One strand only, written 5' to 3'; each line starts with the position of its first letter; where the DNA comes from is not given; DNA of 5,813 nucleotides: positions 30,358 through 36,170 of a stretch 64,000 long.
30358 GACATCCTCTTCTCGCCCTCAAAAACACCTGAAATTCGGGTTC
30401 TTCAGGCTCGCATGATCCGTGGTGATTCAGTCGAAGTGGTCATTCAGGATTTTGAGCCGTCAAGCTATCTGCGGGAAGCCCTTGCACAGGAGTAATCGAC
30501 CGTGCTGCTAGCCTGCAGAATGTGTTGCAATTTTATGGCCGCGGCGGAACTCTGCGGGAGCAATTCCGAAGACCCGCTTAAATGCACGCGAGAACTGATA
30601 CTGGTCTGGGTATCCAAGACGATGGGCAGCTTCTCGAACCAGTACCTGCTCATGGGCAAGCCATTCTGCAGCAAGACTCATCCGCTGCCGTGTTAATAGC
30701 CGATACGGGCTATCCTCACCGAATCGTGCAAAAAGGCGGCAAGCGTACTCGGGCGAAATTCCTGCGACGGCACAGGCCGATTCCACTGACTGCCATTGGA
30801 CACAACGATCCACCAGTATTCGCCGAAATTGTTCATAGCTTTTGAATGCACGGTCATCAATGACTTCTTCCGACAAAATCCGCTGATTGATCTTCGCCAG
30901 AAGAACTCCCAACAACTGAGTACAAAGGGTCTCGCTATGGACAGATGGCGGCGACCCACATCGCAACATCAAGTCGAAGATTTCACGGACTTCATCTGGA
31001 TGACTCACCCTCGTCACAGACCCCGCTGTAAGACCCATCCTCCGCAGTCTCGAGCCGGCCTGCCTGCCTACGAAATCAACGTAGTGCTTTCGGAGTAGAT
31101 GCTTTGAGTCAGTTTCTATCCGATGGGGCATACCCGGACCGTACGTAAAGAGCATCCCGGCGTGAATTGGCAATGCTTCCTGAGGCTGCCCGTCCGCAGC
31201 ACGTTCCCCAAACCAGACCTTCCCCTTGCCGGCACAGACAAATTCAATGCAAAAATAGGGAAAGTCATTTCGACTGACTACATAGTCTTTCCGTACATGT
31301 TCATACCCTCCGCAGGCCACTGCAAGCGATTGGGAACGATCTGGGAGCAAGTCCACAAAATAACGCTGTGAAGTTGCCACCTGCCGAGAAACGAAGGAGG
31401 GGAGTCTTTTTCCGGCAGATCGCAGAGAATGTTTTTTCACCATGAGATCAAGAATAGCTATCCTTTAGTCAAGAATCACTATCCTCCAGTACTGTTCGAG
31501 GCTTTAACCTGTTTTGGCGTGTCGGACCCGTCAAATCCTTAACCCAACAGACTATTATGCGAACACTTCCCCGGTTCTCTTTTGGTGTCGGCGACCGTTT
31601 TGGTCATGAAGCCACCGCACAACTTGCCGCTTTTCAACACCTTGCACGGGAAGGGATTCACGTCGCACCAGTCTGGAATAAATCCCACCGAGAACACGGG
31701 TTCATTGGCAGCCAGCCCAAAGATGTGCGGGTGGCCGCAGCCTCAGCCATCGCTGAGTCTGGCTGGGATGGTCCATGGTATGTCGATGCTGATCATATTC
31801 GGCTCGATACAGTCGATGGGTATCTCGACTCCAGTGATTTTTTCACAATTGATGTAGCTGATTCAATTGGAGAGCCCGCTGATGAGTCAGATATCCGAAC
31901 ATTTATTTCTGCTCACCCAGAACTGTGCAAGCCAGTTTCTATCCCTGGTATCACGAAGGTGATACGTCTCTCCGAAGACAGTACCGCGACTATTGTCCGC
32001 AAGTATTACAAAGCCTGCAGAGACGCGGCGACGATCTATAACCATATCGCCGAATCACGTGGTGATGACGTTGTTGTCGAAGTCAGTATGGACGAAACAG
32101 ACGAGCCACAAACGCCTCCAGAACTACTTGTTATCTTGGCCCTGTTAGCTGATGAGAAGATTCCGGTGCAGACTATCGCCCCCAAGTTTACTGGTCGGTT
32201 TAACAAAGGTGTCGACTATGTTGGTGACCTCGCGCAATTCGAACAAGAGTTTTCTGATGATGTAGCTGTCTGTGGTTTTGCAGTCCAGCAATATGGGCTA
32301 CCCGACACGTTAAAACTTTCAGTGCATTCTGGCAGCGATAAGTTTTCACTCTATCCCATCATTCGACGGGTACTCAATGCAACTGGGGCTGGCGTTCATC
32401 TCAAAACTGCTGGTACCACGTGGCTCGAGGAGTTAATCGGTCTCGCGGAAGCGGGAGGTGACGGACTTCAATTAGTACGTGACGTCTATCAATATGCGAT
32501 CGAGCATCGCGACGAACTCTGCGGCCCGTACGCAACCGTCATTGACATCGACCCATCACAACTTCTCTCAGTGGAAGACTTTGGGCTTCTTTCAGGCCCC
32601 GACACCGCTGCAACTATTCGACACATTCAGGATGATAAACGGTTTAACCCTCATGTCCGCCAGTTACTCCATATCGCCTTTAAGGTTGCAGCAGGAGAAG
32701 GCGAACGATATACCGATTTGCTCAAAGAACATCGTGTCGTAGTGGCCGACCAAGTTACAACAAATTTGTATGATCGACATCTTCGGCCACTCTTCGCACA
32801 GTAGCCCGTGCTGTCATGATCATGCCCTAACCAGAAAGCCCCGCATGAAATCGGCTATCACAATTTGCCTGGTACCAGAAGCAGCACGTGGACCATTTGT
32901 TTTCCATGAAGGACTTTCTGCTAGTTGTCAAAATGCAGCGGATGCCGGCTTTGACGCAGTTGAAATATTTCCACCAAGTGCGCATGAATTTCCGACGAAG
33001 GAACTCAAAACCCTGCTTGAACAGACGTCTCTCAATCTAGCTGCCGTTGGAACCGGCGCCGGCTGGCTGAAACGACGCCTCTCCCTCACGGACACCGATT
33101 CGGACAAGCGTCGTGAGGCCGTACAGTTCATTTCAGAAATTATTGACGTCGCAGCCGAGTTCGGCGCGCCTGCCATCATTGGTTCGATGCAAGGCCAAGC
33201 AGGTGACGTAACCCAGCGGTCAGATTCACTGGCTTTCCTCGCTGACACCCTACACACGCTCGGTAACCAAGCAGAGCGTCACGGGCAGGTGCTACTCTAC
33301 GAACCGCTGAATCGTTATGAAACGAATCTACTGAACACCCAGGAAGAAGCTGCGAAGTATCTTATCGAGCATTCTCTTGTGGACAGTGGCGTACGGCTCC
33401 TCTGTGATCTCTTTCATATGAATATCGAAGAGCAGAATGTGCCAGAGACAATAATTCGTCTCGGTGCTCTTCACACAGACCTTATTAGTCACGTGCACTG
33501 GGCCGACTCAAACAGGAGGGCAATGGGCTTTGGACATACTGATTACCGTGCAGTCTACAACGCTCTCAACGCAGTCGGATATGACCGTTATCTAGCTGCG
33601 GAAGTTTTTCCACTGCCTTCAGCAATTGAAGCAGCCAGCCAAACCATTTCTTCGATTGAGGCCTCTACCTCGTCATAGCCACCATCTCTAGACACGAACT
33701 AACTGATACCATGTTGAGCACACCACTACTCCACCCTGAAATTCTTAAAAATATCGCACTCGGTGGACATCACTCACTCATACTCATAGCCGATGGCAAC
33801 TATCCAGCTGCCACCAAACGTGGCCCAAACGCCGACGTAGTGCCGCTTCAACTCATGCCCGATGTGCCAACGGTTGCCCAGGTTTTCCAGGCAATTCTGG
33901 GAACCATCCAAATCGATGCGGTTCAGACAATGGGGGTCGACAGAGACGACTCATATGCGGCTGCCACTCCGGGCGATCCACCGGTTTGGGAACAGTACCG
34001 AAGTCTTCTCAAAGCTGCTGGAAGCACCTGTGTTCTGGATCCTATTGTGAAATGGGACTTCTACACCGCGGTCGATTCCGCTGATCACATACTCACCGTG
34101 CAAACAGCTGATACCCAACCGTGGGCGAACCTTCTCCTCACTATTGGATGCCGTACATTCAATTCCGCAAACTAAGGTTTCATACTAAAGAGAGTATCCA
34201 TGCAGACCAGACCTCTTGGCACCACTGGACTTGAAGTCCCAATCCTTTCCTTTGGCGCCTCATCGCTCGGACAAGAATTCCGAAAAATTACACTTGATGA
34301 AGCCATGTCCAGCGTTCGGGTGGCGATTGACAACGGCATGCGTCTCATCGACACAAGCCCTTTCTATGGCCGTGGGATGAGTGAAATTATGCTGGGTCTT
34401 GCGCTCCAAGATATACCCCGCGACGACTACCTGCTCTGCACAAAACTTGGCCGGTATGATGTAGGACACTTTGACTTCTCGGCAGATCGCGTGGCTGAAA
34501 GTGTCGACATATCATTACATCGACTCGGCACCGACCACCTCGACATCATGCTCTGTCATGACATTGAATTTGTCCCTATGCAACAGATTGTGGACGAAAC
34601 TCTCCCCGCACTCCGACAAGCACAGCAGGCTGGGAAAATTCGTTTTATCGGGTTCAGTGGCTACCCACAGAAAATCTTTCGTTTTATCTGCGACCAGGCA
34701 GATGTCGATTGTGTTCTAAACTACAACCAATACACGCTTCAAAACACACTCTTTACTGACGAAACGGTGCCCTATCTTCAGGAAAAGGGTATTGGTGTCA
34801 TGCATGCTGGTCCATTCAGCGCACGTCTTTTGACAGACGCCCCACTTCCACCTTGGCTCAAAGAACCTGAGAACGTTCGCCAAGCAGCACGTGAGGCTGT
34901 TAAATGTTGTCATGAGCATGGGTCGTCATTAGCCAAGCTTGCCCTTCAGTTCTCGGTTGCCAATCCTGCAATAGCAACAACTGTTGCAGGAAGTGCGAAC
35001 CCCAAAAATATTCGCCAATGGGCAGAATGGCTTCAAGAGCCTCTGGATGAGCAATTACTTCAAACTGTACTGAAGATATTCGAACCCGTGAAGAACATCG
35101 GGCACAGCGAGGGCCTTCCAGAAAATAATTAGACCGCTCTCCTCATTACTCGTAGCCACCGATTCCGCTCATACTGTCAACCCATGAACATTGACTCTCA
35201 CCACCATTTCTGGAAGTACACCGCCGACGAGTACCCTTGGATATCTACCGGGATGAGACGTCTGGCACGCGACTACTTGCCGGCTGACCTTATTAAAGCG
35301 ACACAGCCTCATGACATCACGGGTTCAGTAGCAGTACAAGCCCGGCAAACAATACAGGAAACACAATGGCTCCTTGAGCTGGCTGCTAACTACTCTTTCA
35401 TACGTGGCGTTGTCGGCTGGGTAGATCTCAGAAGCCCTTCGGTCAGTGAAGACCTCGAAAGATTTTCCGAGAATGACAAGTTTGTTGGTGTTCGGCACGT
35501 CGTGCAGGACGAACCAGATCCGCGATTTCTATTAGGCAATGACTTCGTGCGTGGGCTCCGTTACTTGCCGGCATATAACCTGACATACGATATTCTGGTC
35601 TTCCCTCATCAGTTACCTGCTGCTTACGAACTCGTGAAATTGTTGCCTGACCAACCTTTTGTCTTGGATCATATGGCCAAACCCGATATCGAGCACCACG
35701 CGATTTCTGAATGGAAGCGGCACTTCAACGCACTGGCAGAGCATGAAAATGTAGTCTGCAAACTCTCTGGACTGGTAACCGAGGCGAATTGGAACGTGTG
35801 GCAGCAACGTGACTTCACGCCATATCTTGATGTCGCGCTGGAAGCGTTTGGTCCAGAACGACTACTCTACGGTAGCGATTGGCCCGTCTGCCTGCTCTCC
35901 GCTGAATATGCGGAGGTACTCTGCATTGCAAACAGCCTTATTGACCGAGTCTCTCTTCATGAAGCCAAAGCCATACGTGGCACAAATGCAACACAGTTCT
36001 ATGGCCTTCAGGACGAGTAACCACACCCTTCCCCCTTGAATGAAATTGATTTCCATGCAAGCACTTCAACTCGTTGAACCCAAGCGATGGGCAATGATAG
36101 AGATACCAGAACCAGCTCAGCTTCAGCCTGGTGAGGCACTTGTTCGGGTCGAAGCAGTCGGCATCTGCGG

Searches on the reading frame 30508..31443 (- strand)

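Call 37: search_protein_families(library=pfam, proteins=[window:30508-31443:-], max_evalue=0.00001)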
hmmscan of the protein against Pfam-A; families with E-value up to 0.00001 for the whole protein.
window:30508-31443:- (311 aa): 3 families
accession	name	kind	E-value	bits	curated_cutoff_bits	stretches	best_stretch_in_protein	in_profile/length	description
PF12833.13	HTH_18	-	3.2e-18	66.2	33.6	1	224-301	2-79/80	Helix-turn-helix domain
PF00165.29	HTH_AraC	-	5.6e-11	42.7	26.6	1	264-301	6-42/42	Bacterial regulatory helix-turn-helix proteins, AraC family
PF02311.25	AraC_binding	-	4.8e-09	36.5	21.1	1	53-169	13-122/135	AraC-like ligand binding domain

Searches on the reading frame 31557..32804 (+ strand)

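Call 37: search_protein_families(library=pfam, proteins=[window:31557-32804:+], max_evalue=0.00001)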
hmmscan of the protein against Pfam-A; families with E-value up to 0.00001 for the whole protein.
window:31557-32804:+ (415 aa): 1 family
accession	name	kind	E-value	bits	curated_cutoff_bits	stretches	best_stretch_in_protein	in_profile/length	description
PF16257.11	UxaE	-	6.8e-56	190.3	27.1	1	7-393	81-449/475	tagaturonate epimerase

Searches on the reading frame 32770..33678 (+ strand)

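Call 6: search_protein_families(library=pfam, proteins=[window:32770-33678:+], max_evalue=0.001)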
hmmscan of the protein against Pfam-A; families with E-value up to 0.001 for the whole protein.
window:32770-33678:+ (302 aa): 1 family
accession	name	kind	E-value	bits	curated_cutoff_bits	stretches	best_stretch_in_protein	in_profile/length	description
PF01261.30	AP_endonuc_2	-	1.5e-37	130.1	31.1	1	54-291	2-244/249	Xylose isomerase-like TIM barrel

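Call 7: search_protein_families(library=ncbifam, proteins=[window:32770-33678:+], max_evalue=0.001)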
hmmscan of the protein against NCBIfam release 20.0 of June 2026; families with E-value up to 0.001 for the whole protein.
window:32770-33678:+ (302 aa): 8 families
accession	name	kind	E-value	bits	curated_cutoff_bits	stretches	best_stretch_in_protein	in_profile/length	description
NF041099.2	keto_glucon_epim_IolO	equivalog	2.4e-60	204.1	300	1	26-295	1-263/269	5-keto-L-gluconate epimerase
NF051856.1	PsicseEpim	equivalog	5.4e-28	98.6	300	1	54-280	23-246/287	D-psicose 3-epimerase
TIGR03234.1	OH-pyruv-isom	equivalog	9.3e-23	80.8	353.45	1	49-285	16-246/254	hydroxypyruvate isomerase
NF043033.1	OxoTetrIsom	equivalog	7e-17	62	325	1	54-282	22-240/251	2-oxo-tetronate isomerase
NF007360.0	PRK09856.1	equivalog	4.2e-10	39.6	305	1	54-279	20-248/276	fructoselysine 3-epimerase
NF007444.0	PRK09997.1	equivalog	2.3e-08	33.9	465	1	52-284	20-246/258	hydroxypyruvate isomerase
TIGR04379.1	myo_inos_iolE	equivalog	4.7e-06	26.4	290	1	52-247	28-212/290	myo-inosose-2 dehydratase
NF007441.0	PRK09989.1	equivalog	3e-05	23.9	412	1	55-281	23-243/258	HPr family phosphocarrier protein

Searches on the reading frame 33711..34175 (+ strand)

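Call 6: search_protein_families(library=pfam, proteins=[window:33711-34175:+], max_evalue=0.001)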
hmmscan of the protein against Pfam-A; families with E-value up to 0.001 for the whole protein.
window:33711-34175:+ (154 aa): 1 family
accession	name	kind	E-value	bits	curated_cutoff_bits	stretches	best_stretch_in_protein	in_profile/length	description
PF05025.18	RbsD_FucU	-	3.9e-26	92.6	25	1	1-147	1-137/138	RbsD / FucU transport protein family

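Call 7: search_protein_families(library=ncbifam, proteins=[window:33711-34175:+], max_evalue=0.001)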
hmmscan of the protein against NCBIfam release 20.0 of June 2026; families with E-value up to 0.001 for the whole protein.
window:33711-34175:+ (154 aa): 2 families
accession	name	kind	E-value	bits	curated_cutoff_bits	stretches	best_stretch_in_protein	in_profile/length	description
NF011949.0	PRK15420.1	equivalog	1.5e-06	28.3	141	1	4-146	6-137/140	L-fucose mutarotase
NF008761.0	PRK11797.1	equivalog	5.2e-06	26.8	93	1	3-146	3-136/139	D-ribose pyranase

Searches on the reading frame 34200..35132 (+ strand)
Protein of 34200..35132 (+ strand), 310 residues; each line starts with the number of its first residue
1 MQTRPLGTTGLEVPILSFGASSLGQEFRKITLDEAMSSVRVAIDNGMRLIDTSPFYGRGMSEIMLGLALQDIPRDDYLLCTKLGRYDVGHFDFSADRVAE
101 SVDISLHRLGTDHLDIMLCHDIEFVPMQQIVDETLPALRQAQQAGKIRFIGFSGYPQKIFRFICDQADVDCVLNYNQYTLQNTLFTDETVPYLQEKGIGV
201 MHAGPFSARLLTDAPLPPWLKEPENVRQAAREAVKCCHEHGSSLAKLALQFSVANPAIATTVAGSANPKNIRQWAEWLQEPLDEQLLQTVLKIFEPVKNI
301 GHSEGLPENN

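Call 6: search_protein_families(library=pfam, proteins=[window:34200-35132:+], max_evalue=0.001)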
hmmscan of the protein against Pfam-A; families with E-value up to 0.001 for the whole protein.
window:34200-35132:+ (310 aa): 2 families
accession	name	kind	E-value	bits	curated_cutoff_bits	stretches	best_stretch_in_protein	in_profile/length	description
PF00248.27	Aldo_ket_red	-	8.2e-50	170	24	1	16-290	2-286/291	Aldo/keto reductase family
PF06506.16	PrpR_N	-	7.7e-05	22.8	29.1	1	131-238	57-162/167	Propionate catabolism activator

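Call 7: search_protein_families(library=ncbifam, proteins=[window:34200-35132:+], max_evalue=0.001)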
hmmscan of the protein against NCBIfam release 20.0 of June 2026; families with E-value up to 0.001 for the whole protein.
window:34200-35132:+ (310 aa): 7 families
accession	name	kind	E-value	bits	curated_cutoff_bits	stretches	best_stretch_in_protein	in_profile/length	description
NF049922.1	MethglyxlRedYdjG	equivalog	2.9e-21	75.8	550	1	1-214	1-228/326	NADH-dependent methylglyoxal reductase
NF008377.0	PRK11172.1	equivalog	1e-14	54.4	327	1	30-201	13-176/267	2,5-didehydrogluconate reductase DkgB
NF007388.0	PRK09912.1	subfamily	6.9e-13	48.2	448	1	1-214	13-233/346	L-glyceraldehyde 3-phosphate reductase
NF007695.0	PRK10376.1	subfamily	2.3e-12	46.6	280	1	33-199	40-208/290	oxidoreductase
TIGR01293.1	Kv_beta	subfamily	4.8e-10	39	365.4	1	1-153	1-152/319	voltage-dependent potassium channel subunit beta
NF007912.0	PRK10625.1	equivalog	3.7e-09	36.4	415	0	9-182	9-212/346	NADP(H)-dependent aldo-keto reductase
NF008598.0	PRK11565.1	equivalog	2.3e-08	33.4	425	1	24-175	19-160/275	2,5-didehydrogluconate reductase DkgA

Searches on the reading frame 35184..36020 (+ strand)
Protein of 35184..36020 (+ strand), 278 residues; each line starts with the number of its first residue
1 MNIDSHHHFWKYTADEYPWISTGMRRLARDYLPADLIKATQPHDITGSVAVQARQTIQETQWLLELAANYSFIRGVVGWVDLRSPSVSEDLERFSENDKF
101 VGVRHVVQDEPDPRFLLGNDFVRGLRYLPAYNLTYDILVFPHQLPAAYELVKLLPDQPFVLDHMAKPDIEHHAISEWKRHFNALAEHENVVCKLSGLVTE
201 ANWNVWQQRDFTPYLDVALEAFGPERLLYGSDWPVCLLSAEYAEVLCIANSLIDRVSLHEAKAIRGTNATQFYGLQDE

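Call 6: search_protein_families(library=pfam, proteins=[window:35184-36020:+], max_evalue=0.001)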
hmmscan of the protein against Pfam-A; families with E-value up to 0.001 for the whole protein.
window:35184-36020:+ (278 aa): 1 family
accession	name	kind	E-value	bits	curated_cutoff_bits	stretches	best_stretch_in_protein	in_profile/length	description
PF04909.20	Amidohydro_2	-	3.3e-49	168.6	26.4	1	3-275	1-289/289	Amidohydrolase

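Call 7: search_protein_families(library=ncbifam, proteins=[window:35184-36020:+], max_evalue=0.001)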
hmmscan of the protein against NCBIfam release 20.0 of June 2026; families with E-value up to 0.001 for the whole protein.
window:35184-36020:+ (278 aa): 1 family
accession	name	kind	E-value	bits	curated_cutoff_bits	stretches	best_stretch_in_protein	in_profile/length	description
NF052480.1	FuconLaconase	equivalog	1.3e-86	290.7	400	1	1-276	1-287/287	L-fucono-1,5-lactonase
